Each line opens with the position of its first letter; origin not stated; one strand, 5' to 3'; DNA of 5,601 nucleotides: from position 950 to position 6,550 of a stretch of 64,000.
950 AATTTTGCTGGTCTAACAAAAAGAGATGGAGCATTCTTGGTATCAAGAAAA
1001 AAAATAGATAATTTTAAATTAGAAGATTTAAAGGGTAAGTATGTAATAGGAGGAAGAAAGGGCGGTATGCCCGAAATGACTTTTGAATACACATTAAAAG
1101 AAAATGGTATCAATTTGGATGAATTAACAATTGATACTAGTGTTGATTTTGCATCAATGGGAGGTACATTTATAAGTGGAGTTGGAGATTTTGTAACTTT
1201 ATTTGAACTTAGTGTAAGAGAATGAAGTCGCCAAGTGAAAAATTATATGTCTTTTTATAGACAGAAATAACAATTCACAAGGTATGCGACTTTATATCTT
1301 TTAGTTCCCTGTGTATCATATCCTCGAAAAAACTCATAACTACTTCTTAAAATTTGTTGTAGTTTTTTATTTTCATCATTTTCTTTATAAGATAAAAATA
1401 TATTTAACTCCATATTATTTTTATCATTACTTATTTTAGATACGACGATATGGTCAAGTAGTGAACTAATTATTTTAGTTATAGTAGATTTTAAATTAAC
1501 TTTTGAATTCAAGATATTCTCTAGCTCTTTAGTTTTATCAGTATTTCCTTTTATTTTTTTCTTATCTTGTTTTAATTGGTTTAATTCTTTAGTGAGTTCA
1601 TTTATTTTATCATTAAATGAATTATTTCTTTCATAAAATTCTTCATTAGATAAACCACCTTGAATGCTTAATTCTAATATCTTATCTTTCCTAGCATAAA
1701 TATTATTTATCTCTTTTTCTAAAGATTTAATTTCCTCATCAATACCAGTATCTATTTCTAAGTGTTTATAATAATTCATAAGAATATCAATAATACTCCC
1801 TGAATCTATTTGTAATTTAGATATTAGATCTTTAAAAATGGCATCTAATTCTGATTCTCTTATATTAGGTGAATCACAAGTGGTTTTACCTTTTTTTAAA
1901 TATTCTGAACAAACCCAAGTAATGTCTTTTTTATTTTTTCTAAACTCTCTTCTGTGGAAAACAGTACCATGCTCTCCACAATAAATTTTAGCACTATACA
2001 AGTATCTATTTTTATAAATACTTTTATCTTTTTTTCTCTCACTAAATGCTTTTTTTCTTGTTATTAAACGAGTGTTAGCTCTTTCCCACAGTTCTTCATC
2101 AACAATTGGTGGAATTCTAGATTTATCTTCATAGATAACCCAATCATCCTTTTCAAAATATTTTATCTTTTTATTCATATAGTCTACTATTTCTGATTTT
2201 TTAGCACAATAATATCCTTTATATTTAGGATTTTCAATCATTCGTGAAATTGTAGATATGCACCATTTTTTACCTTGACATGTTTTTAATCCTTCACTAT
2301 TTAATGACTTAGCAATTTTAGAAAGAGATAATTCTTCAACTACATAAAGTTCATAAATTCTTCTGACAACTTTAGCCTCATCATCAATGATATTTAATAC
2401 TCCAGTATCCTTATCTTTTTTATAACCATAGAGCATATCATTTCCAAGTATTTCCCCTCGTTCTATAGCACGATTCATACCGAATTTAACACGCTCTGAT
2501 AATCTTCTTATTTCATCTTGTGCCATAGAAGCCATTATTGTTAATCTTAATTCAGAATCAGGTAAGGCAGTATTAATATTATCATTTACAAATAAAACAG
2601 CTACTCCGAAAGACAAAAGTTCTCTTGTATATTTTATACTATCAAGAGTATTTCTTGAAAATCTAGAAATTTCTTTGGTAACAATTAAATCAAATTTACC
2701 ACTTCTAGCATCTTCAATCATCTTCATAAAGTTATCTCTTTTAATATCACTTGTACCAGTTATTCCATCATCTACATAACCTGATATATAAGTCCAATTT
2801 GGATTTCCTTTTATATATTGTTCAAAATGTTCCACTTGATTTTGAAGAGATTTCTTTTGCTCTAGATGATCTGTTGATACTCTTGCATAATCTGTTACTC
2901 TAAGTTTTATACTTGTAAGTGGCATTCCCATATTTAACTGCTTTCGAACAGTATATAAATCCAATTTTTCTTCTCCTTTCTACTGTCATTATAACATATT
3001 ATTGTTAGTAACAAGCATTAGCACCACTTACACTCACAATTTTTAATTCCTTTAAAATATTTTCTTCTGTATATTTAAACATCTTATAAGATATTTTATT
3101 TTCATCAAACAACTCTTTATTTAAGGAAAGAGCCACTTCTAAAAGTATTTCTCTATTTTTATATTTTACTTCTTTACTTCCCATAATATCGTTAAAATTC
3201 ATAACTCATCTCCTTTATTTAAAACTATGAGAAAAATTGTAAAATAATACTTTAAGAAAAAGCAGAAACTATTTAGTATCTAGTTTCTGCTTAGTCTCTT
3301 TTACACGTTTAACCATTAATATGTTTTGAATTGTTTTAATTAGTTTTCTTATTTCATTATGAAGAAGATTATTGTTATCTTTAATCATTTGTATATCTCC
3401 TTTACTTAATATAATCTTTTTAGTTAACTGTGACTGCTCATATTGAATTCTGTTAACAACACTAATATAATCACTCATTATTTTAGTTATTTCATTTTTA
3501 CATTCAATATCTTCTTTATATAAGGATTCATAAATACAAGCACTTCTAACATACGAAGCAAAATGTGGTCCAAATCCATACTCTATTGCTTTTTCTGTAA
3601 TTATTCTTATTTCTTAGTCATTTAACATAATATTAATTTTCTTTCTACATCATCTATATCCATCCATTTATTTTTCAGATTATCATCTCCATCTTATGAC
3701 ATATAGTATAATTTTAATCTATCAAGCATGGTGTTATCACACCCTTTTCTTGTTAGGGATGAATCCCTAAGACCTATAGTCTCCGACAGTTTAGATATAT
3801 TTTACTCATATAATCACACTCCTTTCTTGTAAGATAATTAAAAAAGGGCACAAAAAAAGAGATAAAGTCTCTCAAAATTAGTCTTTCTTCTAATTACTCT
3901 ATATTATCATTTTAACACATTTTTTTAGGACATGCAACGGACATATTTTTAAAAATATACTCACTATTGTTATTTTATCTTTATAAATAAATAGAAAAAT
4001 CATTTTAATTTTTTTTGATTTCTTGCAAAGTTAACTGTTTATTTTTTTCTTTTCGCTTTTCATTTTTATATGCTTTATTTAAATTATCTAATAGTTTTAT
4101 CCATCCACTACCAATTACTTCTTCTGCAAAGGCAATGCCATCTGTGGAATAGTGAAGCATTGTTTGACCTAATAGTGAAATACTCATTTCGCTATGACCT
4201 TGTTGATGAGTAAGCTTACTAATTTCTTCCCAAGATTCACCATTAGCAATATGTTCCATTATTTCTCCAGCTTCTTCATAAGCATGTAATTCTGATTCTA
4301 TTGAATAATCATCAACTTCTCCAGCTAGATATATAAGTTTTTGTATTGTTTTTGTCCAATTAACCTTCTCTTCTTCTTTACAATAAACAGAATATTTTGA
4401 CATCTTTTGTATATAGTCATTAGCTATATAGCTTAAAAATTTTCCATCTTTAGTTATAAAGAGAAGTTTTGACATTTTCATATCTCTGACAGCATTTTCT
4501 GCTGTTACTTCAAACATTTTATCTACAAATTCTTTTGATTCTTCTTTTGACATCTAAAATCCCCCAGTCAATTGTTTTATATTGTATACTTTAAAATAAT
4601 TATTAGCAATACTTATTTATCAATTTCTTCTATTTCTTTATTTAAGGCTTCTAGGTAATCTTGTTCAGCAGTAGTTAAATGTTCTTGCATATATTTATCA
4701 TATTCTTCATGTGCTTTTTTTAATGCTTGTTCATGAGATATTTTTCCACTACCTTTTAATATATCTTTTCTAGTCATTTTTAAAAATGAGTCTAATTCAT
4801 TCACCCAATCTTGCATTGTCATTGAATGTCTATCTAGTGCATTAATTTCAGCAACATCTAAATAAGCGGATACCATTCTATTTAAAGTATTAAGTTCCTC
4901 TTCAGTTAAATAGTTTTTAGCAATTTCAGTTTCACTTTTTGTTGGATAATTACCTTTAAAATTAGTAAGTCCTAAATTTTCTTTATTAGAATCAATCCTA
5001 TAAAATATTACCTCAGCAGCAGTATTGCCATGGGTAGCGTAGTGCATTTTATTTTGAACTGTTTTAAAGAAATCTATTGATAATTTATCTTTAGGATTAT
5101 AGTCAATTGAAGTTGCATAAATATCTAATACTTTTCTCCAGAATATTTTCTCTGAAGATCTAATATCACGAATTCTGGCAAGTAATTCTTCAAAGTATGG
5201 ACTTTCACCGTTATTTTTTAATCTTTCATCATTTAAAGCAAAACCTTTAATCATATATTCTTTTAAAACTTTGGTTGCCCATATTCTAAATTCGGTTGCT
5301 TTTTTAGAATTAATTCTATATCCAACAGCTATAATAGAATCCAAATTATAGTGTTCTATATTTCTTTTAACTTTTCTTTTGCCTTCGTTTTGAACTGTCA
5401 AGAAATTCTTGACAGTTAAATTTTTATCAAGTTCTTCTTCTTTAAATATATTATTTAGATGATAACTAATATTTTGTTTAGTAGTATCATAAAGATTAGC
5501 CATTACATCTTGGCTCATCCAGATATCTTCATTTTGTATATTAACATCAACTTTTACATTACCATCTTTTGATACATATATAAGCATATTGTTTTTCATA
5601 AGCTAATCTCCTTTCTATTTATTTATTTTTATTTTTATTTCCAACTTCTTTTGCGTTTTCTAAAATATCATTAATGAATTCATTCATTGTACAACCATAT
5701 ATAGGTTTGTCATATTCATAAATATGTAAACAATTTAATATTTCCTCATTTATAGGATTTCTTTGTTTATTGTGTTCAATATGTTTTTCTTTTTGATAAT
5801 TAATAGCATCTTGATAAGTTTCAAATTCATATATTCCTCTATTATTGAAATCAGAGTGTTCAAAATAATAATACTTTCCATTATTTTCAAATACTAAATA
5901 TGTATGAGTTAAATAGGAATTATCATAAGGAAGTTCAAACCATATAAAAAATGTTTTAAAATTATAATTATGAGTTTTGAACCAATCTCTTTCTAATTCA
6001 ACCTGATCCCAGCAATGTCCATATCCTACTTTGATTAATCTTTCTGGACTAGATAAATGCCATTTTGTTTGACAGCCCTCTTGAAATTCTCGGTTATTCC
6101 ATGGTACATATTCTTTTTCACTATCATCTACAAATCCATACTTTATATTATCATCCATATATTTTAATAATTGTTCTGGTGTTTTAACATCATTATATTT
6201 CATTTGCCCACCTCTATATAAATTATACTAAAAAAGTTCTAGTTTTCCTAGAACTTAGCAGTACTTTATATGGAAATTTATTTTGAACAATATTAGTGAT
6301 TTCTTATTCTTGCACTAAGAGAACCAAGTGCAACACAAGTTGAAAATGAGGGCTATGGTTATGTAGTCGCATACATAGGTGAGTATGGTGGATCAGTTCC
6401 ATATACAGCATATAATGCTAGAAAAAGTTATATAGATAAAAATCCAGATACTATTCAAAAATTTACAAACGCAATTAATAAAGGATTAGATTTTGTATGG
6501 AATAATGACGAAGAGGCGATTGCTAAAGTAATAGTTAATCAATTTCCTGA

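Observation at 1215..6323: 5.1-kb serine-recombinase element inserted inside an ABC substrate-binding-protein gene, with exact 8-bp flanking repeats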

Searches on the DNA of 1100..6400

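Call 101: search_rna_families(source=window, start=1100, end=6400, threshold=evalue, max_evalue=1)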
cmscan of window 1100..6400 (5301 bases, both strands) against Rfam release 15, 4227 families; matches with E-value up to 1: 0.
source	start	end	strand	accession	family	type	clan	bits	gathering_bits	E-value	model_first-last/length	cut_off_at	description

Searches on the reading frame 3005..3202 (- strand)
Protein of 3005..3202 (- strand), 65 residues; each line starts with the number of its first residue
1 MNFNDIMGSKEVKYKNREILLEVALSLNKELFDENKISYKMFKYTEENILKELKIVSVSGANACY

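Call 4: search_protein_families(library=pfam, proteins=[window:3005-3202:-], max_evalue=0.01)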
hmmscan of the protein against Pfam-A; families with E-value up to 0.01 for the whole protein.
window:3005-3202:- (65 aa): 0 families

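Call 6: search_protein_families(library=phrogs, proteins=[window:3005-3202:-], max_evalue=0.01)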
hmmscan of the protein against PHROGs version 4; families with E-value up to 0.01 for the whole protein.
window:3005-3202:- (65 aa): 0 families

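Call 7: search_protein_families(library=padloc, proteins=[window:3005-3202:-], max_evalue=0.01)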
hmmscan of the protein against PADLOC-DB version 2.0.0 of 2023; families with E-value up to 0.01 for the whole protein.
window:3005-3202:- (65 aa): 0 families

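Call 46: search_solved_structures(query=window:3005-3202:-, max_evalue=10, show_alignments=2)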
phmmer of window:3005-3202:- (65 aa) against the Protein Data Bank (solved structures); distinct sequences matched with E-value up to 10: 1.
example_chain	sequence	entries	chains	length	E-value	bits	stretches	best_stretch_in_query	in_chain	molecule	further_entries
2nov_A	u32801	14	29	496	2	12.3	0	4-58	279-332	DNA topoisomerase 4 subunit A | ParC55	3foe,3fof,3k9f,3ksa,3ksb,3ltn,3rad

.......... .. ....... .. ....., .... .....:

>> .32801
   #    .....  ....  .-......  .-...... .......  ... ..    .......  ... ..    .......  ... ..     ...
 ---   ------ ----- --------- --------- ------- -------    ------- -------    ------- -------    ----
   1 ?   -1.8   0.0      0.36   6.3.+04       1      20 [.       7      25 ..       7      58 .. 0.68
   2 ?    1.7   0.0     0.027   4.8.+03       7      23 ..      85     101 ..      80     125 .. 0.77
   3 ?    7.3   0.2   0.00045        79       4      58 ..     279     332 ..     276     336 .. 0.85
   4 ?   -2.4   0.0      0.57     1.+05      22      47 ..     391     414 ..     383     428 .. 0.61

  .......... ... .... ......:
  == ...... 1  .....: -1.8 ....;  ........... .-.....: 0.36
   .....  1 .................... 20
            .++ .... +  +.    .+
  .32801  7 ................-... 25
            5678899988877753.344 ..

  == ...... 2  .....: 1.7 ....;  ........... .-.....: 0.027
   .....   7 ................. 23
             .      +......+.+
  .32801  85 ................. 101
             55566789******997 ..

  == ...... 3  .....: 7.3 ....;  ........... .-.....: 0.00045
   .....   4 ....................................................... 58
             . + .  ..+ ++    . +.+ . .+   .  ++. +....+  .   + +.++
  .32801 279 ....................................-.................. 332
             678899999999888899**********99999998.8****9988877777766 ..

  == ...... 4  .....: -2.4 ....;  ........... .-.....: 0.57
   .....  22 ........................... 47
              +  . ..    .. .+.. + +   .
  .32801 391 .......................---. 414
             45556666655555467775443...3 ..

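Call 47: find_homologous_proteins(query=window:3005-3202:-, max_evalue=0.001)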
Query window:3005-3202:- (65 aa): 286 proteins with E <= 0.001 among 286 candidates; the best 120 are listed.
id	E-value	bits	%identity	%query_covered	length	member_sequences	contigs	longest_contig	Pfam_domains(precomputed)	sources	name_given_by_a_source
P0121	2.3e-33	130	100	100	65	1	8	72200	-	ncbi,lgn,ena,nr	ncbi:MAG: hypothetical protein J6B64_05475 [Bacilli bacterium]|nr:hypothetical protein [Bacilli bact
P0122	1.0e-28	115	91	100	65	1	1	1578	-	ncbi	-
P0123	6.3e-27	109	92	97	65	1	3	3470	-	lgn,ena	-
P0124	8.8e-27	109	90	97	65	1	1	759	-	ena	-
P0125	1.0e-26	109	90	97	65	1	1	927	-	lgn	-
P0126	1.3e-26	108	90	97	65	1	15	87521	-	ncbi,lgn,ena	-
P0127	2.0e-26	108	90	97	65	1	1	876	-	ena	-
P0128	2.3e-26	108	89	97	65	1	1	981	-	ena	-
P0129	2.3e-26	108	90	97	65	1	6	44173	-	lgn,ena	-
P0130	2.6e-26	107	86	100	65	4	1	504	-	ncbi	-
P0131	2.6e-26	107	90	97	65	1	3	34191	-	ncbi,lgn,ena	-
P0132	2.9e-26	107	90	97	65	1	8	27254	-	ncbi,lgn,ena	-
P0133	2.9e-26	107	89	97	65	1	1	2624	-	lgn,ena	-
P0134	3.0e-26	107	82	100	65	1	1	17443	-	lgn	-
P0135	3.3e-26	107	87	97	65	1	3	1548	-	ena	-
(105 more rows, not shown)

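Call 48: find_encoding_contigs(protein=P0121, flank=8000, max_places=8)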
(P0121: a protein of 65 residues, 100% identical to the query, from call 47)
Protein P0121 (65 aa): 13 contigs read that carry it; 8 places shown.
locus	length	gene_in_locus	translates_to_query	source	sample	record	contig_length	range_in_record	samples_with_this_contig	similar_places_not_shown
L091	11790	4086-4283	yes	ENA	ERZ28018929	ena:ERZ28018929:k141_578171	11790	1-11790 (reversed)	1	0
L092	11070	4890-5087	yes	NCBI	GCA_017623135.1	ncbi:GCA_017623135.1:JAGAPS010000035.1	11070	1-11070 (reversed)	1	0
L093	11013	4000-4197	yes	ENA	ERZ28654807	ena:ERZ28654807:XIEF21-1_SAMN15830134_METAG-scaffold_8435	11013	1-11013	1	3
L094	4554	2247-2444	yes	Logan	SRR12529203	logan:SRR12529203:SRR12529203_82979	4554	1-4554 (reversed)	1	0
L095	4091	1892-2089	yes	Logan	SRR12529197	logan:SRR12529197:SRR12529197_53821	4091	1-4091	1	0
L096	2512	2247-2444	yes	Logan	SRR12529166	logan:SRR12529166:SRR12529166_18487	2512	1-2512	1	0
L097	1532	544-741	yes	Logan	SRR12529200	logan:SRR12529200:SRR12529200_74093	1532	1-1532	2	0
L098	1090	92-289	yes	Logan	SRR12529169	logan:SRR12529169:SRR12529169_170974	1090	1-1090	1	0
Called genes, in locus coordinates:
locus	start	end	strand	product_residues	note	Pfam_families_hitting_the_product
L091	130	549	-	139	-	PF03193:RsgA_GTPase (weak), PF00005:ABC_tran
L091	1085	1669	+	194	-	-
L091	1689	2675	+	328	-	PF13310:Virulence_RhuM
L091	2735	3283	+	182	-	-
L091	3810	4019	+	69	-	-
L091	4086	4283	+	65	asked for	-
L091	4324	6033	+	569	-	PF00239:Resolvase, PF07508:Recombinase, PF13408:Zn_ribbon_recom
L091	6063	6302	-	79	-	-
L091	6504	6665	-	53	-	-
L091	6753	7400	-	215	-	PF07963:N_methyl (weak)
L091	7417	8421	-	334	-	PF00814:TsaD, PF22521:HypF_C_2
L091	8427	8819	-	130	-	PF13420:Acetyltransf_4 (weak), PF13673:Acetyltransf_10, PF00583:Acetyltransf_1, PF13508:Acetyltransf_7, PF08445:FR47 (weak)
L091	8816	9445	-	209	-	PF00814:TsaD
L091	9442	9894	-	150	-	PF02367:TsaE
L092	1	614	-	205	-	PF00528:BPD_transp_1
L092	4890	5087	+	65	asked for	-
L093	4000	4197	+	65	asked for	-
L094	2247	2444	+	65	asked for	-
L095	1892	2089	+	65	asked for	-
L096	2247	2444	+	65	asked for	-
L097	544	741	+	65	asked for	-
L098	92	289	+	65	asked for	-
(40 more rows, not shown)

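Call 56: predict_structure(alignment_id=A2)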
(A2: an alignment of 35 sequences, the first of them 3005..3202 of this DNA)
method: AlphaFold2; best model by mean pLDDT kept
length: 65 residues; sequences in the alignment: 35
mean_pLDDT: 83.0   pTM: 0.65
mean pLDDT of the five models: 83.0, 82.1, 80.1, 62.6, 59.2
residues with pLDDT >= 90: 34; 70-90: 16; 50-70: 14; < 50: 1
segments of 3 or more residues with pLDDT < 50: none
pLDDT, mean of each block of 10 residues (from residue 1): 62 87 96 89 96 82 54
secondary structure, 60 per line:
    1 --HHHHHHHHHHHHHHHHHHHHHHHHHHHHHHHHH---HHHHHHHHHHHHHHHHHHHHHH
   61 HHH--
elements in order: H3-35 H39-63

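Call 58: fold_search(model_id=the predicted structure, library=pdb)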
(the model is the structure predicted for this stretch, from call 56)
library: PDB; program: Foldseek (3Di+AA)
matches with E <= 10: 312; with E <= 0.001: 0
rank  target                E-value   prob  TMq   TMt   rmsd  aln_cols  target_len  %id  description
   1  6rwy_L                5.3e-01  0.97  0.66  0.60   2.3        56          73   16  Export apparatus core and inner rod of the Shigella type 3 secretion system (released 2020-02-12)
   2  5ng5_A                8.4e-01  0.63  0.53  0.14   3.6        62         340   10  multi-drug efflux; membrane transport; RND superfamily; Drug resistance (released 2017-04-19)
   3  2p22_B                1.1e+00  0.98  0.83  0.59   1.0        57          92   12  Structure of the Yeast ESCRT-I Heterotetramer Core (released 2007-06-05)
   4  9tg4_E                1.2e+00  0.54  0.54  0.14   3.6        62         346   10  Structure of the YbjP lipoprotein bound to the AcrABZ-TolC efflux pump (released 2026-04-08)
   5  2nn4_A                1.4e+00  0.96  0.55  0.58   1.1        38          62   29  Crystal structure of Bacillus subtilis yqgQ, Pfam DUF910 (released 2006-10-31)
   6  1lrz                  1.4e+00  0.93  0.75  0.13   1.8        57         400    9  x-ray crystal structure of staphylococcus aureus femA (released 2002-09-04)
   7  2f6m_C                1.6e+00  0.97  0.83  0.86   1.0        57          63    7  Structure of a Vps23-C:Vps28-N subcomplex (released 2006-04-18)
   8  2f66_B                1.6e+00  0.96  0.74  0.44   0.9        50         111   12  Structure of the ESCRT-I endosomal trafficking complex (released 2006-04-18)
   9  2f66_A                1.7e+00  0.96  0.84  0.84   1.2        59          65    7  Structure of the ESCRT-I endosomal trafficking complex (released 2006-04-18)
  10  2mme_MODEL_1_A        1.8e+00  0.77  0.66  0.54   2.3        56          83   14  Hybrid structure of the Shigella flexneri MxiH Type three secretion system needle (released 2014-10-08)
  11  1eh1                  1.8e+00  0.60  0.56  0.23   3.9        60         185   20  RIBOSOME RECYCLING FACTOR FROM THERMUS THERMOPHILUS (released 2000-11-15)
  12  2f6m_D                1.9e+00  0.92  0.73  0.47   1.0        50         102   12  Structure of a Vps23-C:Vps28-N subcomplex (released 2006-04-18)
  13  2ic9_A                1.9e+00  0.85  0.76  0.68   2.2        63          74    8  The Coiled-coil Domain (residues 1-93) Structure of the Sin Nombre Virus Nucleocapsid Protein (released 2007-02-27)
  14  6vme_B                2.1e+00  0.94  0.83  0.71   1.0        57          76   10  Human ESCRT-I heterotetramer headpiece (released 2020-05-20)
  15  8axk_g                2.1e+00  0.63  0.59  0.52   3.1        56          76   14  Type 3 secretion system export apparatus core, inner rod and needle of Shigella flexneri (released 2023-03-01)
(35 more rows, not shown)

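Call 66: search_protein_families(library=ncbifam, proteins=[window:3005-3202:-], max_evalue=0.01)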
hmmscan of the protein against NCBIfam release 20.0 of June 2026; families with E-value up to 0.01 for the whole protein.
window:3005-3202:- (65 aa): 0 families
